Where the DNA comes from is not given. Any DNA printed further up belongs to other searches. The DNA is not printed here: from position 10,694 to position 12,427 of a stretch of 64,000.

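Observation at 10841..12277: Single-polypeptide LMW-PTP + BY-kinase-like ATPase with degenerate kinase motifs and no tyrosine cluster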

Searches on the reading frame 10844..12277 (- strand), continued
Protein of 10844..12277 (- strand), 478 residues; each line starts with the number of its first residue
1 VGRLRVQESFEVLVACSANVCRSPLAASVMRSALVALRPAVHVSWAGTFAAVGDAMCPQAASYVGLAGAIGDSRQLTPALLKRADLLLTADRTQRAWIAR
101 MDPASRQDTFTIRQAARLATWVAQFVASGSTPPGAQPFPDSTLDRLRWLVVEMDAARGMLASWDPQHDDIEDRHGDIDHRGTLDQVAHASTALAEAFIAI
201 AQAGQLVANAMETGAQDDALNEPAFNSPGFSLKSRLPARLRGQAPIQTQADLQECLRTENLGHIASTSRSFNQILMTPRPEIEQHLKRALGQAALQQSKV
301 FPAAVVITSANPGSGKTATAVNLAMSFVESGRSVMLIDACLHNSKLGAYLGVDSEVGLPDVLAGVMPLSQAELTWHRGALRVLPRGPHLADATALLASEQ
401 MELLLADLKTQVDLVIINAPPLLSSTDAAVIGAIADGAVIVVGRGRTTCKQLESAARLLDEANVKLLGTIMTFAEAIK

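Call 12: find_encoding_contigs(protein=P0005, flank=10000, max_places=3)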
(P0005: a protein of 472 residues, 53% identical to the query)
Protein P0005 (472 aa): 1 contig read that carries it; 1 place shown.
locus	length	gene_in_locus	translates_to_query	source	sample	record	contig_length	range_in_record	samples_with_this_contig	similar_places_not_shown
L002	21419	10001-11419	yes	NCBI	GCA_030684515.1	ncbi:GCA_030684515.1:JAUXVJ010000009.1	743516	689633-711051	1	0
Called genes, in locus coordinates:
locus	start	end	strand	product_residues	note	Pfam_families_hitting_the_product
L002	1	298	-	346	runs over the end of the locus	PF01073:3Beta_HSD, PF01370:Epimerase, PF04321:RmlD_sub_bind, PF16363:GDP_Man_Dehyd, PF02719:Polysacc_synt_2, PF07993:NAD_binding_4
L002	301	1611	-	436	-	PF01041:DegT_DnrJ_EryC1, PF01212:Beta_elim_lyase (weak)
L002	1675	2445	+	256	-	PF00483:NTP_transferase, PF12804:NTP_transf_3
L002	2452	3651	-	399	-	PF00370:FGGY_N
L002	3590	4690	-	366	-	PF01761:DHQ_synthase, PF24621:DHQS_C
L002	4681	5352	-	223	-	PF01370:Epimerase (weak), PF04321:RmlD_sub_bind (weak), PF08659:KR (weak), PF13561:adh_short_C2, PF00106:adh_short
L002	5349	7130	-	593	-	PF02776:TPP_enzyme_N, PF00205:TPP_enzyme_M, PF02775:TPP_enzyme_C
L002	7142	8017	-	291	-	PF01370:Epimerase (weak)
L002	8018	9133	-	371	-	PF03102:NeuB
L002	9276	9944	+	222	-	PF00702:Hydrolase, PF12710:HAD, PF13419:HAD_2, PF13242:Hydrolase_like (weak)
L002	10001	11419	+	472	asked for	PF01451:LMWPc, PF10609:ParA (weak), PF01656:CbiA (weak), PF13614:AAA_31 (faint)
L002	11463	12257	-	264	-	PF13578:Methyltransf_24 (weak)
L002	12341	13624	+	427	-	PF03721:UDPG_MGDP_dh_N, PF00984:UDPG_MGDP_dh, PF03720:UDPG_MGDP_dh_C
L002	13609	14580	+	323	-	-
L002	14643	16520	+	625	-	PF00005:ABC_tran, PF02463:SMC_N (weak)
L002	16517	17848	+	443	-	PF00535:Glycos_transf_2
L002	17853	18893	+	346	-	PF00852:Glyco_transf_10 (faint)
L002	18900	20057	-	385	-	PF13439:Glyco_transf_4 (weak), PF13579:Glyco_trans_4_4 (weak), PF20706:GT4-conflict, PF00534:Glycos_transf_1, PF13692:Glyco_trans_1_4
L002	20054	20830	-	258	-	-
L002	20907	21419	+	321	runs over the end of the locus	PF00852:Glyco_transf_10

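Call 17: find_encoding_contigs(protein=P0002, flank=10000, max_places=3)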
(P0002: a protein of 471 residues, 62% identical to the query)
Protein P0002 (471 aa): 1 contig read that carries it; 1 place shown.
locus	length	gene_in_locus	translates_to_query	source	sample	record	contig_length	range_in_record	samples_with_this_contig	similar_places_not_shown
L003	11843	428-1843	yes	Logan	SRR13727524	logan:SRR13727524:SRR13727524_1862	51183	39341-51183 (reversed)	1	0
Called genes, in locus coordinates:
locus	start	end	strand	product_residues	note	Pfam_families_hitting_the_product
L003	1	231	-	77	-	?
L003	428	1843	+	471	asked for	PF01451:LMWPc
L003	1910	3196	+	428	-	PF03721:UDPG_MGDP_dh_N, PF00984:UDPG_MGDP_dh, PF03720:UDPG_MGDP_dh_C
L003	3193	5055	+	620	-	PF00664:ABC_membrane (weak), PF01935:DUF87 (faint), PF00005:ABC_tran, PF02463:SMC_N (weak)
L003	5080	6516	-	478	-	-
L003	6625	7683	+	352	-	PF08240:ADH_N, PF00107:ADH_zinc_N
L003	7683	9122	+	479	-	PF01467:CTP_transf_like, PF00294:PfkB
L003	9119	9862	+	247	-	PF00483:NTP_transferase, PF12804:NTP_transf_3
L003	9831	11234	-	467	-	-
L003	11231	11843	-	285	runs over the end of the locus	PF00106:adh_short, PF13561:adh_short_C2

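Call 18: find_encoding_contigs(protein=P0006, flank=7000, max_places=2)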
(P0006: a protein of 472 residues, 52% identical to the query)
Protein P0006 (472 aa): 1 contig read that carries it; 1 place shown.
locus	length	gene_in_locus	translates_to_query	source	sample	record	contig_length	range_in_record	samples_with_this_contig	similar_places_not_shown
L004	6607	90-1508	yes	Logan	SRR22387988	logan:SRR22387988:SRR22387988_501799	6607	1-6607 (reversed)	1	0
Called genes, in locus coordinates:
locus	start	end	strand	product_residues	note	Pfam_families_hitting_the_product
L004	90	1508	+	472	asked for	PF01451:LMWPc, PF10609:ParA (weak), PF01656:CbiA (weak), PF13614:AAA_31 (faint)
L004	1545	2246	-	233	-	PF13578:Methyltransf_24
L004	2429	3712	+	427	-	PF03721:UDPG_MGDP_dh_N, PF00984:UDPG_MGDP_dh, PF03720:UDPG_MGDP_dh_C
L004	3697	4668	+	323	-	-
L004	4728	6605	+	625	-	PF00005:ABC_tran, PF02463:SMC_N (weak)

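Call 19: find_encoding_contigs(protein=P0008, flank=7000, max_places=2)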
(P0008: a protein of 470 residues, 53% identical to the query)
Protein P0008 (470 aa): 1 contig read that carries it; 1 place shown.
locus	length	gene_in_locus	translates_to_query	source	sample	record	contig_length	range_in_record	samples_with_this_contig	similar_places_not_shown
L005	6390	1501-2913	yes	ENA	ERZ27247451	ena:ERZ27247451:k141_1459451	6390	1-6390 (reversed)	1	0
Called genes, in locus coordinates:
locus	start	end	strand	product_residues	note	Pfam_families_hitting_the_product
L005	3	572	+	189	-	PF02882:THF_DHG_CYH_C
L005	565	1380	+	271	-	-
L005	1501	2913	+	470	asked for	PF01451:LMWPc, PF01656:CbiA, PF09140:MipZ (weak), PF10609:ParA, PF13614:AAA_31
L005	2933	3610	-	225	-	PF13578:Methyltransf_24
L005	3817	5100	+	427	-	PF03446:NAD_binding_2 (faint), PF03721:UDPG_MGDP_dh_N, PF00984:UDPG_MGDP_dh, PF03720:UDPG_MGDP_dh_C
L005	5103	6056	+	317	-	-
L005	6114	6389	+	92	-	?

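Call 20: find_encoding_contigs(protein=P0003, flank=4000, max_places=2)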
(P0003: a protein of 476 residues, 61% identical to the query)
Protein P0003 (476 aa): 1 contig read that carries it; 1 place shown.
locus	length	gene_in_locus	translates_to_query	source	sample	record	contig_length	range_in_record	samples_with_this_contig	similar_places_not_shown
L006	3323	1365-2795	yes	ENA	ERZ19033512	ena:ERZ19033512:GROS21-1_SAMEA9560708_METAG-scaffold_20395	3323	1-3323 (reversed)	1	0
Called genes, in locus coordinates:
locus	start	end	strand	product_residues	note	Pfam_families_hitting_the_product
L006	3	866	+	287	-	?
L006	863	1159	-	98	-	-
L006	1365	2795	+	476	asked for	PF01451:LMWPc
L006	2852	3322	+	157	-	?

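Call 21: predict_structure(alignment_id=A1)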
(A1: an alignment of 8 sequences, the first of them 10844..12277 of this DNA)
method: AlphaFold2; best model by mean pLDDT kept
length: 478 residues; sequences in the alignment: 8
mean_pLDDT: 68.3   pTM: 0.69
mean pLDDT of the five models: 68.3, 64.8, 63.6, 59.0, 57.9
residues with pLDDT >= 90: 58; 70-90: 226; 50-70: 78; < 50: 116
segments of 3 or more residues with pLDDT < 50: 1-5, 161-163, 205-301, 472-478
pLDDT, mean of each block of 10 residues (from residue 1): 59 82 87 88 82 73 65 70 90 79 83 88 84 83 93 75 62 78 90 94 56 25 26 37 37 36 29 31 40 31 74 68 69 77 54 70 86 80 78 87 89 86 84 75 65 76 65 37
secondary structure, 60 per line:
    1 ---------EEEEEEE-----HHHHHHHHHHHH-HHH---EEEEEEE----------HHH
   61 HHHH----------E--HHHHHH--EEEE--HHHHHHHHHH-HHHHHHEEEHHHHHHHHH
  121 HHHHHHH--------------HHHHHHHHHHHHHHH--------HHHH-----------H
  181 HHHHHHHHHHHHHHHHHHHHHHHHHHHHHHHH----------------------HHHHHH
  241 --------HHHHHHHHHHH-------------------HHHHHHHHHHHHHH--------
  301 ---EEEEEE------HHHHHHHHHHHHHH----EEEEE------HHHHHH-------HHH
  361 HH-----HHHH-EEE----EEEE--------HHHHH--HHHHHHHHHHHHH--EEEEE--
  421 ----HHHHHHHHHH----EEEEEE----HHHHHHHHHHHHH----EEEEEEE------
elements in order: E10-16 H22-33 E41-47 H58-64 H78-83 E86-89 H92-101 H103-108 E109-111 H112-127 H142-156 H165-168 H180-212 H235-240 H249-259 H279-292 E304-309 H316-329 E334-338 H345-350 H358-362 H368-371 E373-375 E380-383 H392-396 H399-411 E414-418 H425-434 E439-444 H449-461 E466-472

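Call 27: fold_search(model_id=the predicted structure, library=pdb)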
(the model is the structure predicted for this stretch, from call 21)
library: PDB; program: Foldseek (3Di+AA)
matches with E <= 10: 1281; with E <= 0.001: 151
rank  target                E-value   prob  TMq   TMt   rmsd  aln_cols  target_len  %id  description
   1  3cio_D                1.6e-13  1.00  0.36  0.64  10.3       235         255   26  The kinase domain of Escherichia coli tyrosine kinase ETK (released 2008-06-03)
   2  7nib_A                4.9e-13  1.00  0.37  0.28  35.7       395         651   18  Wzc-K540M-4YE C1 (released 2021-08-25)
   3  9r6b_I                1.1e-12  1.00  0.36  0.29  51.5       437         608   19  CPS secretion pathway Wza-Wzc (Conf 4) (released 2026-03-04)
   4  9r62_K                1.3e-12  1.00  0.37  0.26  54.0       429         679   19  CPS co-polymerase Wzc_C1 (released 2026-03-04)
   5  9i2q_A                1.4e-12  1.00  0.37  0.28  36.9       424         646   19  Wzc-K540M-3YE MgADP C1 (released 2025-04-30)
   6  3la6_P                1.5e-12  1.00  0.35  0.61   3.7       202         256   24  Octameric kinase domain of the E. coli tyrosine kinase Wzc with bound ADP (released 2010-08-25)
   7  9exo_A                1.5e-12  1.00  0.37  0.27  36.1       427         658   19  Wzc-K540M-2YE MgADP C1 (released 2025-04-23)
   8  9exq_A                1.8e-12  1.00  0.37  0.27  36.4       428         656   18  Wzc-K540M-3YE-N711Y MgADP C1 (released 2025-04-23)
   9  9r64_I                1.9e-12  1.00  0.36  0.27  63.8       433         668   18  CPS secretion pathway Wza-Wzc_C1 (Conf 0) (released 2026-03-04)
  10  7nhr_A                2.4e-12  1.00  0.37  0.27  35.6       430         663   18  Putative transmembrane protein Wzc K540M C1 (released 2021-08-25)
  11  6z0p_B                2.7e-12  1.00  0.36  0.67   8.2       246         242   25  BceF Tyrosine Kinase Domain (released 2021-04-14)
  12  9r62_I                3.7e-12  1.00  0.36  0.29  48.4       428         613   18  CPS co-polymerase Wzc_C1 (released 2026-03-04)
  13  4jmp                  4.1e-12  1.00  0.37  0.75   7.1       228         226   22  Crystal structure of the chimerical protein CapA2B2 (released 2014-02-05)
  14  6z0p_A                4.1e-12  1.00  0.36  0.68  12.0       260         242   25  BceF Tyrosine Kinase Domain (released 2021-04-14)
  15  7nhr_C                5.1e-12  1.00  0.37  0.32  33.5       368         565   18  Putative transmembrane protein Wzc K540M C1 (released 2021-08-25)
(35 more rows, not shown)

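Call 30: search_protein_representatives(alignment_id=A1)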
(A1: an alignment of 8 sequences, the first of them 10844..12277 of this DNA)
Query: 8 sequences, 473 profile positions. Proteins with E-value up to 0.001 (for the whole library): 92290; up to 1e-10: 55131; up to 1e-30: 1185. The best 150 are listed.
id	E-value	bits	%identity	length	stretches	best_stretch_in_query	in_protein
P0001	1.7e-245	831.6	-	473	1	1-472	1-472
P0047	3.7e-54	200.7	-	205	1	3-196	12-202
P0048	8.5e-54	199.5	-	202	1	10-197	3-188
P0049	4.3e-52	193.9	-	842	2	301-467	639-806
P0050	3.4e-51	191.0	-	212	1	3-194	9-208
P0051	3.9e-50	187.4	-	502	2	239-471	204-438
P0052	3.1e-49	184.5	-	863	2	287-466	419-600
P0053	3.8e-48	180.9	-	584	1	267-469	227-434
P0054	1.9e-47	178.6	-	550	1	297-471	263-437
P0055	1.8e-46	175.4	-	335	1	297-471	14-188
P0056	2.6e-46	174.8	-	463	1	238-471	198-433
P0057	7.6e-46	173.3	-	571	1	274-470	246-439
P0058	9.5e-46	173.0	-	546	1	274-470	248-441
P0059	1.0e-45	172.9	-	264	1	6-196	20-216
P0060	1.0e-45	172.9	-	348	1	289-471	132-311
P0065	2.3e-45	171.7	-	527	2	239-471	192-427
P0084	6.9e-43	163.6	-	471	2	298-467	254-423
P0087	1.1e-42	162.8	-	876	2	299-467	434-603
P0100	5.6e-42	160.5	-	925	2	300-470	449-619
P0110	1.9e-41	158.8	-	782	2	297-465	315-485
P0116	4.3e-41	157.6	-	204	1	1-193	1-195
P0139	2.0e-40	155.4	-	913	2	299-467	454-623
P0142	2.2e-40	155.3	-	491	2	279-472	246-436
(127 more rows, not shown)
